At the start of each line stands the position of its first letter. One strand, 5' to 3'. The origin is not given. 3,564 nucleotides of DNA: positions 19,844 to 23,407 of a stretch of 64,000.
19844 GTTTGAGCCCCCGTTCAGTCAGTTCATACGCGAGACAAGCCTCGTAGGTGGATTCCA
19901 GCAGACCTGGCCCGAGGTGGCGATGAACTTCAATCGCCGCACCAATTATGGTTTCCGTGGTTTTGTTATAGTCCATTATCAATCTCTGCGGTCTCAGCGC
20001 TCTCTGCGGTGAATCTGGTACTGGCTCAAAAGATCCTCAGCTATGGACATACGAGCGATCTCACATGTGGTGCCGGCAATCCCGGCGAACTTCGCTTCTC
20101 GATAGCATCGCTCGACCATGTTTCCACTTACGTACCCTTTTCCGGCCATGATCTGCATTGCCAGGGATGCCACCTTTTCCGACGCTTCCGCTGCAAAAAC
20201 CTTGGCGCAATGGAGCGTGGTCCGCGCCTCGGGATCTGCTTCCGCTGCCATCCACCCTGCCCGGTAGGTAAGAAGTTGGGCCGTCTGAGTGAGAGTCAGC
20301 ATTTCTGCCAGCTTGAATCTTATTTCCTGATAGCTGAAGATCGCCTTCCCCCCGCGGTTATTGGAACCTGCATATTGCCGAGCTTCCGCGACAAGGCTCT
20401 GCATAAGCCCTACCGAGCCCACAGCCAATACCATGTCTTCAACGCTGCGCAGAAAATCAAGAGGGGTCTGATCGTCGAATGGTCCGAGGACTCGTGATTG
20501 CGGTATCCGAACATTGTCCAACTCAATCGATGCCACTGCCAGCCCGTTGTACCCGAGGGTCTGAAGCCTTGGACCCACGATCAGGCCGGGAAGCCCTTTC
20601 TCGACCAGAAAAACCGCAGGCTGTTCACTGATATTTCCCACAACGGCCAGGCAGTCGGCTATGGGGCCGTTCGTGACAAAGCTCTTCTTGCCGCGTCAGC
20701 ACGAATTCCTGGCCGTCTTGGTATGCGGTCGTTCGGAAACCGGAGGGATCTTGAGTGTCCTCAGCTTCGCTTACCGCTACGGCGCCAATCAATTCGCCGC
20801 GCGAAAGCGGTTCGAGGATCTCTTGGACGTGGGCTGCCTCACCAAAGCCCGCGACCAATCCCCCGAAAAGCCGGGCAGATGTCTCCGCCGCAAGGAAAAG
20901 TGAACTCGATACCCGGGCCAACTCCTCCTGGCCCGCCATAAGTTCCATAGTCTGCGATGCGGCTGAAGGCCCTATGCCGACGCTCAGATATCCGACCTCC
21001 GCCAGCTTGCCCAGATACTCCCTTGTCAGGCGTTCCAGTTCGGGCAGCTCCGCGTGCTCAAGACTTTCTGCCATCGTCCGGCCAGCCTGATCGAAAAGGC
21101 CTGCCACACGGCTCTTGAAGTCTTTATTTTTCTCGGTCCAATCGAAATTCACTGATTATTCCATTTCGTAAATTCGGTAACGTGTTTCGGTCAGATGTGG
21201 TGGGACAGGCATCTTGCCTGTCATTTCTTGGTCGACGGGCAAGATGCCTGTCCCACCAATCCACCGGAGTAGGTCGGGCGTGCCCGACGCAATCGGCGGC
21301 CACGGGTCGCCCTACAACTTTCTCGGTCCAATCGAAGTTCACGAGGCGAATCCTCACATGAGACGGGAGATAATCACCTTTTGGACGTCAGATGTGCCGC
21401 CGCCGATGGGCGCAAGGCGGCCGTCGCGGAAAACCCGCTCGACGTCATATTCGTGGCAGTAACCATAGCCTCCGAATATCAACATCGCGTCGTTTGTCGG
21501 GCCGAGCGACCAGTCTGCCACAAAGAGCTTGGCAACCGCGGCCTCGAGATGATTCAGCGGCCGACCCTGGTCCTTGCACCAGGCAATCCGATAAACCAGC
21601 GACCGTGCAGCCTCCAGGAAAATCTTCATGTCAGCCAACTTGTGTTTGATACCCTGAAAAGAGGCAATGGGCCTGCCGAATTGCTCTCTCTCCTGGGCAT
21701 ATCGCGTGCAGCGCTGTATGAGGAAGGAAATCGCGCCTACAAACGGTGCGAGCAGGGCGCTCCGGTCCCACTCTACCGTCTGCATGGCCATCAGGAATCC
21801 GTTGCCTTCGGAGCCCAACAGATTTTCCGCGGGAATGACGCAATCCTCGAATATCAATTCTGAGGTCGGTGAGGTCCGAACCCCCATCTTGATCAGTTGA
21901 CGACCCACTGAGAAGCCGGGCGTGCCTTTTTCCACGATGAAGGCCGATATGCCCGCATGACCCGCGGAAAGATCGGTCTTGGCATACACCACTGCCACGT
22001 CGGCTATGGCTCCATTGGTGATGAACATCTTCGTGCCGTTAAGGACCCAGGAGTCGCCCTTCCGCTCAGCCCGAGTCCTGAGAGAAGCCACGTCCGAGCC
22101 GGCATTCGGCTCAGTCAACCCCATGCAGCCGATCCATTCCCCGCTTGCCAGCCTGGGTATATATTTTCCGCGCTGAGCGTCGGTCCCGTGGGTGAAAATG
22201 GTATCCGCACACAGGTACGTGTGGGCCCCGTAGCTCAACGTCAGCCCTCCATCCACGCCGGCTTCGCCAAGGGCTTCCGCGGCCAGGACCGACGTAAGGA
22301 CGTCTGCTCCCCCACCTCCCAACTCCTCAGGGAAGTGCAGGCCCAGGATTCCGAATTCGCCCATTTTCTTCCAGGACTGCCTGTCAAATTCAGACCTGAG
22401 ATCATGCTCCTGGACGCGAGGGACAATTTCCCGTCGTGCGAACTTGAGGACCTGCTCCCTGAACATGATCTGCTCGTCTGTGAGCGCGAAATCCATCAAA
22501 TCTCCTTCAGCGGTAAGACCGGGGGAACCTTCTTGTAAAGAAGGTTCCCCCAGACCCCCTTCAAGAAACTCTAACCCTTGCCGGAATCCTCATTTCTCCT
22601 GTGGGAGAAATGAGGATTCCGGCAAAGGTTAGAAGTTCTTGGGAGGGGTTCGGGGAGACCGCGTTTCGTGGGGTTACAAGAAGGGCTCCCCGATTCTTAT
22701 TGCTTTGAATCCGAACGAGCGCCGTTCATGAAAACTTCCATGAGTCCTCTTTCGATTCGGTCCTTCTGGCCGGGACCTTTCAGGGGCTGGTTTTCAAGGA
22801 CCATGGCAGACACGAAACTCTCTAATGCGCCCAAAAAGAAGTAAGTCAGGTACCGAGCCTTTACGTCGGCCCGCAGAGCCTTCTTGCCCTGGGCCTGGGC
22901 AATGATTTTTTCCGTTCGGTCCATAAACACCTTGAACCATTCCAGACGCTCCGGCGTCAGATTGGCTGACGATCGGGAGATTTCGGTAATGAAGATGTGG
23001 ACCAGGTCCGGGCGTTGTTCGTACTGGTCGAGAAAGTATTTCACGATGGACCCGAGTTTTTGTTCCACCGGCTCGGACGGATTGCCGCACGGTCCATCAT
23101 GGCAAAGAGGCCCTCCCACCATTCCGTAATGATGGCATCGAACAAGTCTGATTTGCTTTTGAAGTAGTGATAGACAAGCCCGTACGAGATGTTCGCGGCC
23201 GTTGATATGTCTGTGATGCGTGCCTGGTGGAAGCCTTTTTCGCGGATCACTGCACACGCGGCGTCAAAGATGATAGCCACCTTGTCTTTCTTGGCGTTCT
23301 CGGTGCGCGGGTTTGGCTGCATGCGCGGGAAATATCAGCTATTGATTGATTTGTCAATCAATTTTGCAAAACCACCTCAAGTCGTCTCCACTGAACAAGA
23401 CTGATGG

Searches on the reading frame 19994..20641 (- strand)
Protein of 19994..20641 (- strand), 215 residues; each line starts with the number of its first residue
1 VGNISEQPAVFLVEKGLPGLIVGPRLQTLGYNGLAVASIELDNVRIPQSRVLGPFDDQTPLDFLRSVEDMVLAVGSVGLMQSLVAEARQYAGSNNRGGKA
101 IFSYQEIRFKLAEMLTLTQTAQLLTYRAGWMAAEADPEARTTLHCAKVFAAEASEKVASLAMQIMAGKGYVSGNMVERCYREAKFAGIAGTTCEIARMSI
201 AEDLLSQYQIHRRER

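Call 11: search_protein_families(library=pfam, proteins=[window:19994-20641:-], max_evalue=0.01)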
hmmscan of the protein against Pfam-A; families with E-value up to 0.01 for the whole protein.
window:19994-20641:- (215 aa): 4 families
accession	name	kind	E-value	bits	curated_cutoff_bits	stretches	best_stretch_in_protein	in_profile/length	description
PF00441.29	Acyl-CoA_dh_1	-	4.2e-28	98.8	22.4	1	70-204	16-149/150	Acyl-CoA dehydrogenase, C-terminal domain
PF08028.16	Acyl-CoA_dh_2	-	8.8e-09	36.2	22.7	1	72-186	3-126/134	Acyl-CoA dehydrogenase, C-terminal domain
PF10728.14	DUF2520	-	0.0024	18.1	25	1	119-170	13-64/125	Domain of unknown function (DUF2520)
PF02770.24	Acyl-CoA_dh_M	-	0.0033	18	33.3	1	6-44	59-97/97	Acyl-CoA dehydrogenase, middle domain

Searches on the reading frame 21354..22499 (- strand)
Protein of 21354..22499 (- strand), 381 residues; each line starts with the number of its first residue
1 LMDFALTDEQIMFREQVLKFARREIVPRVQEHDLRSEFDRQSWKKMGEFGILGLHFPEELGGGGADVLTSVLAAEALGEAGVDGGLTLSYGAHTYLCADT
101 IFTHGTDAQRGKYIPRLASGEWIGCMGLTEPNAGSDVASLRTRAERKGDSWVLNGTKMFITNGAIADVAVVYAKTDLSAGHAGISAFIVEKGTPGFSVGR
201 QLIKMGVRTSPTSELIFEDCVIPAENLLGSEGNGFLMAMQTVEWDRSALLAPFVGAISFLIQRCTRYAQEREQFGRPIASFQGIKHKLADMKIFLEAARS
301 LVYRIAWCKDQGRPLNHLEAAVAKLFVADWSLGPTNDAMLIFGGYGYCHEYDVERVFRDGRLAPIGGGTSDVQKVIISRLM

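Call 10: search_protein_families(library=pfam, proteins=[window:21354-22499:-], max_evalue=0.01)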
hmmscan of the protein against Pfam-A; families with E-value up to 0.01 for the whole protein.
window:21354-22499:- (381 aa): 4 families
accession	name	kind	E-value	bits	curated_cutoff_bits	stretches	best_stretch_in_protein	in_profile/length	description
PF00441.29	Acyl-CoA_dh_1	-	1.2e-37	129.9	22.4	1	232-379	1-147/150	Acyl-CoA dehydrogenase, C-terminal domain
PF02771.21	Acyl-CoA_dh_N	-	9.4e-34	116.6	22.9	1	7-121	1-113/113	Acyl-CoA dehydrogenase, N-terminal domain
PF02770.24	Acyl-CoA_dh_M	-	1.3e-30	105.9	33.3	1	125-220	1-97/97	Acyl-CoA dehydrogenase, middle domain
PF08028.16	Acyl-CoA_dh_2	-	2e-14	54.4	22.7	1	251-359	5-122/134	Acyl-CoA dehydrogenase, C-terminal domain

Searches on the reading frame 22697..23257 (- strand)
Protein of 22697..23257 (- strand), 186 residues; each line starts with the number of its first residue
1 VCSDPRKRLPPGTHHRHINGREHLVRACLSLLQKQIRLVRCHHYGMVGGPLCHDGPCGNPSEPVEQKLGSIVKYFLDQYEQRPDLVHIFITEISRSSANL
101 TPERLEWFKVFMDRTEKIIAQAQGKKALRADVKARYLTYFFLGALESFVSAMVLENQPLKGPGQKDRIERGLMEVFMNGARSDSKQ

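Call 10: search_protein_families(library=pfam, proteins=[window:22697-23257:-], max_evalue=0.01)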
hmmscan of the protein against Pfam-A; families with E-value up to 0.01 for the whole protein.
window:22697-23257:- (186 aa): 4 families
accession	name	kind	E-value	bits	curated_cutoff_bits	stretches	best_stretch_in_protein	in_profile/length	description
PF08359.16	TetR_C_4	-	6.6e-05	23.5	21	1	63-157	21-115/133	YsiA-like protein, C-terminal region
PF17932.6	TetR_C_24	-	0.0001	23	26.4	1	62-147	2-86/114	Tetracyclin repressor-like, C-terminal domain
PF17938.6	TetR_C_29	-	0.0012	19.4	26.2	1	66-140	3-79/119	Tetracyclin repressor-like, C-terminal domain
PF16925.10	TetR_C_13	-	0.0045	17.8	27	1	105-158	46-99/109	Tetracyclin repressor-like, C-terminal domain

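Call 56: find_homologous_proteins(query=window:22697-23257:-, max_evalue=1e-40)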
Query window:22697-23257:- (186 aa): 135 proteins with E <= 1e-40 among 232 candidates; the best 120 are listed.
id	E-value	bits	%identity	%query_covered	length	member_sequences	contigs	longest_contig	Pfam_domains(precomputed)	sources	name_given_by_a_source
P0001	3.6e-76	273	98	70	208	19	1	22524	PF00440.30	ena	-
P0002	6.1e-73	263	81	84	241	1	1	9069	PF08359.17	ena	-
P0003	3.2e-70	254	93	70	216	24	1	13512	PF00440.30,PF08359.17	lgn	-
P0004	4.9e-64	233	85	70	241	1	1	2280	PF00440.30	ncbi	-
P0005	3.6e-60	221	81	69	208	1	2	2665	PF00440.30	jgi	jgi:TetR/AcrR family transcriptional regulator, fatty acid metabolism regulator protein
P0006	3.4e-59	218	81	70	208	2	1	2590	PF00440.30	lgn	-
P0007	1.1e-58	216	81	68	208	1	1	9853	PF00440.30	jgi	jgi:TetR/AcrR family transcriptional regulator, fatty acid metabolism regulator protein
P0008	1.2e-58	216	82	68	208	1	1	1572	PF00440.30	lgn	-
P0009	2.3e-58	215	82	69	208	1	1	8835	PF00440.30,PF08359.17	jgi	jgi:TetR/AcrR family transcriptional regulator, fatty acid metabolism regulator protein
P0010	4.2e-57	211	77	67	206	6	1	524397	PF00440.30,PF17932.7,PF17938.7,PF08359.17,PF16925.11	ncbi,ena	-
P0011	3.6e-56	208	82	66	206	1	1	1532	PF00440.30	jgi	jgi:TetR/AcrR family transcriptional regulator, fatty acid metabolism regulator protein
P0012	1.6e-53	199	71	70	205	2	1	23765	PF00440.30,PF17938.7,PF08359.17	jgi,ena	-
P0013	1.0e-52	197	72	70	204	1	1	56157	PF00440.30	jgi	jgi:TetR/AcrR family fatty acid metabolism transcriptional regulator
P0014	1.1e-52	196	77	63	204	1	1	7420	PF00440.30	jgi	jgi:TetR/AcrR family transcriptional regulator, fatty acid metabolism regulator protein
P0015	1.6e-52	196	76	63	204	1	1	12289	PF00440.30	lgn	-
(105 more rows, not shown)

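Call 57: find_encoding_contigs(protein=P0001, flank=10000, max_places=10)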
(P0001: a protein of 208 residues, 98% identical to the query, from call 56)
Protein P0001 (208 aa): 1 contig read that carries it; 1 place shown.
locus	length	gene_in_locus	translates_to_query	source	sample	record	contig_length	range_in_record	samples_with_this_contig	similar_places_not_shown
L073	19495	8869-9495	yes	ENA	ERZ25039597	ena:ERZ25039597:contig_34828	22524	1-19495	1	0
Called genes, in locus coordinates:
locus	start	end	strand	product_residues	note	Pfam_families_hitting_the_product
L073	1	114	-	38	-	?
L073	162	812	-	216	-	PF01694:Rhomboid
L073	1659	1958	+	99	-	-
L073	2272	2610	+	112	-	-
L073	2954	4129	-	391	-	PF00990:GGDEF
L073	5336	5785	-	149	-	-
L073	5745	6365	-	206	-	PF01909:NTP_transf_2, PF18765:Polbeta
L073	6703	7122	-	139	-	PF14567:SUKH_5, PF14568:SUKH_6, PF09346:SMI1_KNR4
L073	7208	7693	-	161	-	-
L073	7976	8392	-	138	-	-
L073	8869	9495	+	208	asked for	PF00440:TetR_N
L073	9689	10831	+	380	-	PF02771:Acyl-CoA_dh_N, PF02770:Acyl-CoA_dh_M, PF00441:Acyl-CoA_dh_1, PF08028:Acyl-CoA_dh_2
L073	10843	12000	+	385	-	PF02771:Acyl-CoA_dh_N (weak), PF02770:Acyl-CoA_dh_M, PF00441:Acyl-CoA_dh_1, PF08028:Acyl-CoA_dh_2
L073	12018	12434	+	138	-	PF13366:PDDEXK_3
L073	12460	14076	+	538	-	PF01039:Carboxyl_trans, PF03255:ACCA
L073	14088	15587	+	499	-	PF00289:Biotin_carb_N, PF02222:ATP-grasp (weak), PF02786:CPSase_L_D2, PF07478:Dala_Dala_lig_C, PF02785:Biotin_carb_C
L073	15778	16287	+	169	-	PF00364:Biotin_lipoyl, PF25973:BSH_CzcB (faint), PF25919:BSH_CusB (faint)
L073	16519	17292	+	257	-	PF00378:ECH_1, PF16113:ECH_2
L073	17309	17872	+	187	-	PF05853:BKACE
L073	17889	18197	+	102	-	PF05853:BKACE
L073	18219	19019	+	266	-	PF01575:MaoC_dehydratas, PF02036:SCP2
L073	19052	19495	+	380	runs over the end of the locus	PF02771:Acyl-CoA_dh_N, PF02770:Acyl-CoA_dh_M, PF00441:Acyl-CoA_dh_1, PF08028:Acyl-CoA_dh_2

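Call 58: find_encoding_contigs(protein=P0003, flank=10000, max_places=10)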
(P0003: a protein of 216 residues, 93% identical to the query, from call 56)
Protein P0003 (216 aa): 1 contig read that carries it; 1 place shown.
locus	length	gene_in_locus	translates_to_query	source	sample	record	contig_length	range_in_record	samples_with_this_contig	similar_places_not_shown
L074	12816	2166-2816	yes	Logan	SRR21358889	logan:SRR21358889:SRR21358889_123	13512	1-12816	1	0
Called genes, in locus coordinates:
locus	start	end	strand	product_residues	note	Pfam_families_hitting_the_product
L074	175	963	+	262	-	-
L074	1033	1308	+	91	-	-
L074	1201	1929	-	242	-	-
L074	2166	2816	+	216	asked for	PF00440:TetR_N, PF08359:TetR_C_4 (weak)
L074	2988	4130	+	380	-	PF02771:Acyl-CoA_dh_N, PF02770:Acyl-CoA_dh_M, PF00441:Acyl-CoA_dh_1, PF08028:Acyl-CoA_dh_2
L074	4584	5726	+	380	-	PF02771:Acyl-CoA_dh_N (faint), PF02770:Acyl-CoA_dh_M, PF00441:Acyl-CoA_dh_1, PF08028:Acyl-CoA_dh_2 (weak)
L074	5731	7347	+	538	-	PF01039:Carboxyl_trans, PF03255:ACCA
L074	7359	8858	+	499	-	PF00289:Biotin_carb_N, PF02222:ATP-grasp (weak), PF02786:CPSase_L_D2, PF07478:Dala_Dala_lig_C, PF02785:Biotin_carb_C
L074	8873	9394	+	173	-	PF00364:Biotin_lipoyl, PF25917:BSH_RND (weak), PF25919:BSH_CusB (weak), PF25973:BSH_CzcB (faint)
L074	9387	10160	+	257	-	PF00378:ECH_1, PF16113:ECH_2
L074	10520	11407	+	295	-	PF05853:BKACE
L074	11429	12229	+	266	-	PF01575:MaoC_dehydratas, PF02036:SCP2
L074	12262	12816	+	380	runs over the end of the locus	PF02771:Acyl-CoA_dh_N, PF02770:Acyl-CoA_dh_M, PF00441:Acyl-CoA_dh_1, PF08028:Acyl-CoA_dh_2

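Call 67: find_encoding_contigs(protein=P0010, flank=10000, max_places=4)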
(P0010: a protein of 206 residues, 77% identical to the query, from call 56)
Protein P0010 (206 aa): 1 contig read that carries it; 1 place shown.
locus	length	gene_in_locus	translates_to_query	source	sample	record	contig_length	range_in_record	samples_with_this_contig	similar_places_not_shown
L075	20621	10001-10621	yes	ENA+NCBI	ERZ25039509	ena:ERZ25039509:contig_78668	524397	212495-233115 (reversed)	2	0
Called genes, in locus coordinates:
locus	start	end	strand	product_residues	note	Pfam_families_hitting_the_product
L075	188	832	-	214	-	PF14094:DUF4272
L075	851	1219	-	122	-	-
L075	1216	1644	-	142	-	-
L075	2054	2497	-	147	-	PF07262:CdiI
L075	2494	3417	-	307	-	PF21111:CDI_toxin_EC869_like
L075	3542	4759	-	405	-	PF17236:SU10_MCP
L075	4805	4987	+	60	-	-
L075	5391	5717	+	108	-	PF01909:NTP_transf_2, PF18765:Polbeta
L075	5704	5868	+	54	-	-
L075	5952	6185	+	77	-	-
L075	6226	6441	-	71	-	-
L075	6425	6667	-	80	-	-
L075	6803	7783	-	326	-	PF05014:Nuc_deoxyrib_tr (weak)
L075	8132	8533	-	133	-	-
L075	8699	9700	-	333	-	PF08867:FRG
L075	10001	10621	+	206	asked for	PF00440:TetR_N, PF08359:TetR_C_4 (weak), PF16925:TetR_C_13 (faint), PF17932:TetR_C_24 (weak), PF17938:TetR_C_29 (weak)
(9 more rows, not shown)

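Call 68: find_encoding_contigs(protein=P0002, flank=10000, max_places=4)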
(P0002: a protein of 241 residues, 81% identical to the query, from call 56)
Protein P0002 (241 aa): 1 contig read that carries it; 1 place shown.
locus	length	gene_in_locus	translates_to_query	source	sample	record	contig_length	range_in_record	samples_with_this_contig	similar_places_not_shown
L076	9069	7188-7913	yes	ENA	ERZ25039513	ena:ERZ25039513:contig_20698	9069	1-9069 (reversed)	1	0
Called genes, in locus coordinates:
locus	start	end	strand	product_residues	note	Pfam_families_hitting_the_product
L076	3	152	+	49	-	?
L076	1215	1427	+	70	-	-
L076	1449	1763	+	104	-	-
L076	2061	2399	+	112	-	-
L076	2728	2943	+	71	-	-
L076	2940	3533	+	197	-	-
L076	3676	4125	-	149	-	-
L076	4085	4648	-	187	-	PF01909:NTP_transf_2, PF18765:Polbeta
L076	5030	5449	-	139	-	PF14567:SUKH_5, PF14568:SUKH_6, PF09346:SMI1_KNR4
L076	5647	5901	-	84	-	-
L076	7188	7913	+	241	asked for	PF08359:TetR_C_4 (weak)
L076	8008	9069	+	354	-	?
